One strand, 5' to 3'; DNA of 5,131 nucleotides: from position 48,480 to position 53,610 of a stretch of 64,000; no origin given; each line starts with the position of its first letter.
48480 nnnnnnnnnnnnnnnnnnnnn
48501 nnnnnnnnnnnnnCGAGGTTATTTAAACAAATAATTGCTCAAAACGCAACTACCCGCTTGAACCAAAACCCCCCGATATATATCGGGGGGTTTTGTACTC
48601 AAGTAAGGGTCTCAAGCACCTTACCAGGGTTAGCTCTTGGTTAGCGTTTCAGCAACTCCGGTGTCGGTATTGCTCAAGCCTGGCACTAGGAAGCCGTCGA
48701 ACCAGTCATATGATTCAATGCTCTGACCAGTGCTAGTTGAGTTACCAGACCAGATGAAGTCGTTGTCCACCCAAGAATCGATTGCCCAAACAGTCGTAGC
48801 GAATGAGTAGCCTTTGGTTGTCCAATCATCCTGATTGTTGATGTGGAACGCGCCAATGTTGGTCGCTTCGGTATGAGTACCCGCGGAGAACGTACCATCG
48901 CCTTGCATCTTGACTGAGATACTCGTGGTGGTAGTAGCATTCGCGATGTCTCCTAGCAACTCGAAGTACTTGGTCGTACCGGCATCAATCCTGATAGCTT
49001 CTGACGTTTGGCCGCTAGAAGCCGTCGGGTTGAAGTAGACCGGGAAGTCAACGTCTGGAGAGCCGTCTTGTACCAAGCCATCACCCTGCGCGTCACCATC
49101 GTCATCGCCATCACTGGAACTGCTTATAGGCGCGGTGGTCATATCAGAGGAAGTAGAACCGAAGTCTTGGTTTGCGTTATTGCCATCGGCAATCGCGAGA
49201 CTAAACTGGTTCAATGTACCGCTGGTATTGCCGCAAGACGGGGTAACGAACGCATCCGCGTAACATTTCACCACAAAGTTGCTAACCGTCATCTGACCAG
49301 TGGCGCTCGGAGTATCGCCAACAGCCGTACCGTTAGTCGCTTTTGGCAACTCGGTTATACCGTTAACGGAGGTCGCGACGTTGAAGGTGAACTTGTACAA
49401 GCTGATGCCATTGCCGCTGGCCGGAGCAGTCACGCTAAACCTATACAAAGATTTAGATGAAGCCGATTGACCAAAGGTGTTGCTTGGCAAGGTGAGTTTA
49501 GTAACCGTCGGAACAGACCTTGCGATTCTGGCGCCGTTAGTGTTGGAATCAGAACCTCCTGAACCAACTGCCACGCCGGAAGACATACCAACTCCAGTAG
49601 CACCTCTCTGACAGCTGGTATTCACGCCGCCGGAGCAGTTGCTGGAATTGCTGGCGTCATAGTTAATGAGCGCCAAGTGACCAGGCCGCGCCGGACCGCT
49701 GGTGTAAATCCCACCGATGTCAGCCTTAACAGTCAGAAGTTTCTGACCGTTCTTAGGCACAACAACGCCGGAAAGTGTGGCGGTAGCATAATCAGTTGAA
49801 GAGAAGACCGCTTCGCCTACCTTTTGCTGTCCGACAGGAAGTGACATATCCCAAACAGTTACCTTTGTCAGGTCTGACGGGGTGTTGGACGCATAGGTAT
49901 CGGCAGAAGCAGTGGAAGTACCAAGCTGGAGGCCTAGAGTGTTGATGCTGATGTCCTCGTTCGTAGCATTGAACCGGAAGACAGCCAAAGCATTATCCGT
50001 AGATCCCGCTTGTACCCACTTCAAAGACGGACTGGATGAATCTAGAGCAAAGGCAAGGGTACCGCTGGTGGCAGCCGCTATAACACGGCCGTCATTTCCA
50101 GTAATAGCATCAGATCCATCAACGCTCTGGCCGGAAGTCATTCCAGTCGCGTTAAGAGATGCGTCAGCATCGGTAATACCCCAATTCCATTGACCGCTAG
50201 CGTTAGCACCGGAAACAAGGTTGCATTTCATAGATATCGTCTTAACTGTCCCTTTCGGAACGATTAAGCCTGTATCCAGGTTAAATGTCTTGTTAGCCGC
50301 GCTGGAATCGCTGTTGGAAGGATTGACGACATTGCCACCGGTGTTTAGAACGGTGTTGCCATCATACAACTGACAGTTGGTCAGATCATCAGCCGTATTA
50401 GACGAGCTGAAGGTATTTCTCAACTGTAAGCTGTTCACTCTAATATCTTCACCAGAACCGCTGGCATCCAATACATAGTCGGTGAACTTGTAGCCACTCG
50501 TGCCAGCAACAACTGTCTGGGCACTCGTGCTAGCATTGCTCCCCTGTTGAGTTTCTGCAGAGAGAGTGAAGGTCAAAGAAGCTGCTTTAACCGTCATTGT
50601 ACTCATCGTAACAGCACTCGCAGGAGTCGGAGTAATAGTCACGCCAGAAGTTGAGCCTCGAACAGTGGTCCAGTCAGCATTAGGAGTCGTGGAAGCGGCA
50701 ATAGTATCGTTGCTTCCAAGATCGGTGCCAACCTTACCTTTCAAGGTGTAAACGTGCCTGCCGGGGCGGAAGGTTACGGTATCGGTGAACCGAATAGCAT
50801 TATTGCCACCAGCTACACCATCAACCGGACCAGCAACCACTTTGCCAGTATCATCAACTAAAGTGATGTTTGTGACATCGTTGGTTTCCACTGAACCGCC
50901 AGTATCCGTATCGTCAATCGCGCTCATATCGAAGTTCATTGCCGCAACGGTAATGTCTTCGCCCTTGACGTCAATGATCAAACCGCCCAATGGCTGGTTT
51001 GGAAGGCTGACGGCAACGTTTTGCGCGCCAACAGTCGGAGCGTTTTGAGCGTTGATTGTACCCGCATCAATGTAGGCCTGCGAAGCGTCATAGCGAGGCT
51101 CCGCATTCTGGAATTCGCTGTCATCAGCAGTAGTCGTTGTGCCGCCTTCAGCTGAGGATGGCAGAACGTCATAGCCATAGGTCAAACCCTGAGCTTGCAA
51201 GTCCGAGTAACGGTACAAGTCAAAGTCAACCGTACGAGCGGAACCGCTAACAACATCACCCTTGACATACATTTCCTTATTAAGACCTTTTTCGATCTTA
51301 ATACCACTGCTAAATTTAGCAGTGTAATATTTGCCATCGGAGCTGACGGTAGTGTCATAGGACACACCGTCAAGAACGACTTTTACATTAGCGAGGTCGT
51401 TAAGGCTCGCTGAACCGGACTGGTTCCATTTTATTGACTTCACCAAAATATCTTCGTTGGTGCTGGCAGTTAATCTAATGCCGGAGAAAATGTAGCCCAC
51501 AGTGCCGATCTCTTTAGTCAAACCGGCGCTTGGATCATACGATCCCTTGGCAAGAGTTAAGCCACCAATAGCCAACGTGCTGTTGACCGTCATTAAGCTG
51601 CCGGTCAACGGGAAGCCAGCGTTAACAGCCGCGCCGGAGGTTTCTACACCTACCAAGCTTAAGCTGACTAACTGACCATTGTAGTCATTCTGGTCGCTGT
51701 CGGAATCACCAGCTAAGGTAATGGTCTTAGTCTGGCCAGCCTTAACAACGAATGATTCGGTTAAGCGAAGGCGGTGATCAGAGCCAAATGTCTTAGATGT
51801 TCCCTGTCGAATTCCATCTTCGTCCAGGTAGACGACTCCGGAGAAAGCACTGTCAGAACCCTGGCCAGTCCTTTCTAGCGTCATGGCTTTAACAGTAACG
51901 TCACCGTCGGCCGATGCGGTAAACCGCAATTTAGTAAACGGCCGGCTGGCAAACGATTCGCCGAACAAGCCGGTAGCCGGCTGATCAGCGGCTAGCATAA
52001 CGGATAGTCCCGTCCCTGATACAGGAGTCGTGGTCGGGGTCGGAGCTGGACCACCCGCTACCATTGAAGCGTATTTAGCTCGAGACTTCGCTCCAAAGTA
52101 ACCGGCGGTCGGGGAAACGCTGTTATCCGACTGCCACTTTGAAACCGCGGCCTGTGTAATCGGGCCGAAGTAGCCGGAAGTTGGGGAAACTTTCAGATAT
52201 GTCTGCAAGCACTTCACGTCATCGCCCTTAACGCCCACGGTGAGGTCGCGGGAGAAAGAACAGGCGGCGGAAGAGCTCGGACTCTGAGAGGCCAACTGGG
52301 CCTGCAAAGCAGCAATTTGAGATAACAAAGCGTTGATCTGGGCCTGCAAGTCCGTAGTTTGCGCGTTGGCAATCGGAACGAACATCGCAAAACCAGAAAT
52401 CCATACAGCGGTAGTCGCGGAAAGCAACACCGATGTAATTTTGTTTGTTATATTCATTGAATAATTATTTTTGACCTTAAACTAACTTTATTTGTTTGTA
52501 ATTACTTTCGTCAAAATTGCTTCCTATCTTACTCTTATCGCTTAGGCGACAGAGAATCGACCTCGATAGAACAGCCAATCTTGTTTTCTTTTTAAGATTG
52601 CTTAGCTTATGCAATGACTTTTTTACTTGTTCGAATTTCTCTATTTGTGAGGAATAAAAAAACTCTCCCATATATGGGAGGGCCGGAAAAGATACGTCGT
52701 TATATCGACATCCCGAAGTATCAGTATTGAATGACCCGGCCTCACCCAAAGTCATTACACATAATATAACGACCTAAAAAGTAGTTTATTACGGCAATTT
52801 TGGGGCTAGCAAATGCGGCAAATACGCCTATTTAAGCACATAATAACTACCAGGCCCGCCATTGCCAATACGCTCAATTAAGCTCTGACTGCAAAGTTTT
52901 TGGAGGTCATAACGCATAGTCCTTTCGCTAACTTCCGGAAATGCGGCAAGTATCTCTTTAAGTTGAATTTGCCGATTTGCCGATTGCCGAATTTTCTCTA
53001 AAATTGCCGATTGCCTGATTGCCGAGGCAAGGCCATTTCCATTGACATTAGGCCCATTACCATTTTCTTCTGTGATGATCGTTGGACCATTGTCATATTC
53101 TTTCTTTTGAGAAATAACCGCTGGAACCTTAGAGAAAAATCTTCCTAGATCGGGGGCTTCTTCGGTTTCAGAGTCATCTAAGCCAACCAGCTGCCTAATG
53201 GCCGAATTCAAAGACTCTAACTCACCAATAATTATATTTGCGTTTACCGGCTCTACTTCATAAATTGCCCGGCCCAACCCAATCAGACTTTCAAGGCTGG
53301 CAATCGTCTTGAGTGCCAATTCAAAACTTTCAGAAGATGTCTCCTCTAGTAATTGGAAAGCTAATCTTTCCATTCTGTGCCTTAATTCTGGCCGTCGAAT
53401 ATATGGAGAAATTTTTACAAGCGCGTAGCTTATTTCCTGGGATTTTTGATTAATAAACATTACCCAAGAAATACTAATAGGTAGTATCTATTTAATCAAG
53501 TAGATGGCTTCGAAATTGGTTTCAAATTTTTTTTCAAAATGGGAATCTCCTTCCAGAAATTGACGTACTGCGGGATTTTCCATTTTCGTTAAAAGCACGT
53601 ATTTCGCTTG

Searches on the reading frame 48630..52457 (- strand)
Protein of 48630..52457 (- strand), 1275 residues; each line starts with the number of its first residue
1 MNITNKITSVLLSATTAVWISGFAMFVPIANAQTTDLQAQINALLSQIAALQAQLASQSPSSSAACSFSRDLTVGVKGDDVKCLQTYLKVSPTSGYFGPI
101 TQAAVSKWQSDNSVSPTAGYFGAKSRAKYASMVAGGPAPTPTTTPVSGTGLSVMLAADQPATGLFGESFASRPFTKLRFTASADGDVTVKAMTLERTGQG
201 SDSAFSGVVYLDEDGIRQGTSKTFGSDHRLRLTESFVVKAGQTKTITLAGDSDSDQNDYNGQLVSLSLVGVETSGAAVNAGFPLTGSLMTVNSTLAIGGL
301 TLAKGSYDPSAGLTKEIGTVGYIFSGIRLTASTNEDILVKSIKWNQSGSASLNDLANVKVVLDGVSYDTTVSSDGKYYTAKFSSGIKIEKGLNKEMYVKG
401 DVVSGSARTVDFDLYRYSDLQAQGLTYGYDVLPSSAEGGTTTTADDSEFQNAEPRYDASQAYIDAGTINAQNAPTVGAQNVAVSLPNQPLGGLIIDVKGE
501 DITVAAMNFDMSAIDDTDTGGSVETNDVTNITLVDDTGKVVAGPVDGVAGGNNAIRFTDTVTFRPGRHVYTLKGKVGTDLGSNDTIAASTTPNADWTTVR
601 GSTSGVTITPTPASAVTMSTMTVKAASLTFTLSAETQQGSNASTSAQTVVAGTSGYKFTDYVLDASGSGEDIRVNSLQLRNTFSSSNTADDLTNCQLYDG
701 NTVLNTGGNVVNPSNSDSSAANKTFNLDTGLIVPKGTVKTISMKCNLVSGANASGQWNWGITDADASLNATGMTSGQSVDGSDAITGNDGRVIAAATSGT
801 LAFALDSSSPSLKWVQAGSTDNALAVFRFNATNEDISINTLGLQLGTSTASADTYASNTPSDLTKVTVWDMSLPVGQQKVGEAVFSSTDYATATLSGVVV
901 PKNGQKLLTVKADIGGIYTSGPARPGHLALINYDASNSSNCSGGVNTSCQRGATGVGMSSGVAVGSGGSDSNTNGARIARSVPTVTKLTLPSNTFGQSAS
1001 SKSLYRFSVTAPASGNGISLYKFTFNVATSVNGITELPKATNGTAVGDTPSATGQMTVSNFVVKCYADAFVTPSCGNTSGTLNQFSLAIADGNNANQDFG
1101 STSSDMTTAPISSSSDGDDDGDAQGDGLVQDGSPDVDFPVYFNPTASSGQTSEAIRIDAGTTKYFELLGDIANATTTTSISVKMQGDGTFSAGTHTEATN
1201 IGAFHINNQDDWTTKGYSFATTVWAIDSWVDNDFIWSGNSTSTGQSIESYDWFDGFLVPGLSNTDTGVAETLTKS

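Call 10: search_protein_families(library=pfam, proteins=[window:48630-52457:-], max_evalue=0.001)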
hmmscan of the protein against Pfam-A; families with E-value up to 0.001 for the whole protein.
window:48630-52457:- (1275 aa): 1 family
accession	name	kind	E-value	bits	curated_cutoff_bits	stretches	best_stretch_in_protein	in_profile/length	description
PF01471.23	PG_binding_1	-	0.00015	22.3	23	1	78-121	2-49/57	Putative peptidoglycan binding domain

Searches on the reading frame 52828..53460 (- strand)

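Call 10: search_protein_families(library=pfam, proteins=[window:52828-53460:-], max_evalue=0.001)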
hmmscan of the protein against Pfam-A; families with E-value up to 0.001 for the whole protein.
window:52828-53460:- (210 aa): 1 family
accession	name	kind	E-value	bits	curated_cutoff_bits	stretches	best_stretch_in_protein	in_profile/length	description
PF08220.18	HTH_DeoR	-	8.4e-06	25.9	21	1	149-201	1-50/57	DeoR-like helix-turn-helix domain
